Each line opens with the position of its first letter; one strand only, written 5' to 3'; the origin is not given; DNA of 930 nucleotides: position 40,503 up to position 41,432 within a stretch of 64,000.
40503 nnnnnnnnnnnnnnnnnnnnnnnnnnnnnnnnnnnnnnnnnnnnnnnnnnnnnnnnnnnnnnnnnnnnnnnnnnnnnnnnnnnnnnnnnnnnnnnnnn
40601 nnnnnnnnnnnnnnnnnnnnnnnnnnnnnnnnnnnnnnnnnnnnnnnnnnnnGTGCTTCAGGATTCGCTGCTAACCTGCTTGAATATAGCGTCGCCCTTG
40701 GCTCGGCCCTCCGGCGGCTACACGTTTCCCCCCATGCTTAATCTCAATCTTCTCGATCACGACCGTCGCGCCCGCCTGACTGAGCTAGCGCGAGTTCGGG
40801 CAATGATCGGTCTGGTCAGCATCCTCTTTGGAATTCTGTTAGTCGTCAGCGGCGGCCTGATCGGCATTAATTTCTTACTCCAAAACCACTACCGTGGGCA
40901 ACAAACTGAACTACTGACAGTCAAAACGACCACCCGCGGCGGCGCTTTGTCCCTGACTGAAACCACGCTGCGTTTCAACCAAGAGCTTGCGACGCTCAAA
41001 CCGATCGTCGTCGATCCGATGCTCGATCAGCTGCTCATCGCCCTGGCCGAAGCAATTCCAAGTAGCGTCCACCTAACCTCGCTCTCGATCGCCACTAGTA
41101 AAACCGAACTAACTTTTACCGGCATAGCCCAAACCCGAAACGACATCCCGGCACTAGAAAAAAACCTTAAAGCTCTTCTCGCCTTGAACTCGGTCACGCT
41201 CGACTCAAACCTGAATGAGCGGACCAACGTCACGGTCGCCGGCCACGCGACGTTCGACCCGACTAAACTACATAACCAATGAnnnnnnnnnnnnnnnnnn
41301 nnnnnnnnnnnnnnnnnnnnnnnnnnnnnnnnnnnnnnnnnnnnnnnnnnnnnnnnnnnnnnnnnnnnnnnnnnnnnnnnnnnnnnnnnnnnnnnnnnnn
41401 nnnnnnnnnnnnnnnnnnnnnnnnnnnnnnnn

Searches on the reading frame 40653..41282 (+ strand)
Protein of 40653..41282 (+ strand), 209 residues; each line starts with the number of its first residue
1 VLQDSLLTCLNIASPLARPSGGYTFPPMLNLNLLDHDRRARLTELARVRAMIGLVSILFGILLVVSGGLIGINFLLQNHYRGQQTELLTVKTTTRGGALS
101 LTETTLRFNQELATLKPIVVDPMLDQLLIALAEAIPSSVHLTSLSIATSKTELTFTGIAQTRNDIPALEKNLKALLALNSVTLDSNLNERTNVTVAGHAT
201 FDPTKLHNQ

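Call 38: search_protein_families(library=pfam, proteins=[window:40653-41282:+], max_evalue=0.0001)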
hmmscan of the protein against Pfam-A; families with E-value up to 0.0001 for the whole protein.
window:40653-41282:+ (209 aa): 1 family
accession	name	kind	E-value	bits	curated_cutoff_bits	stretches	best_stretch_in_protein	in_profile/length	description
PF05137.18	PilN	-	2.6e-07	31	22.8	1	127-185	2-58/78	Fimbrial assembly protein (PilN)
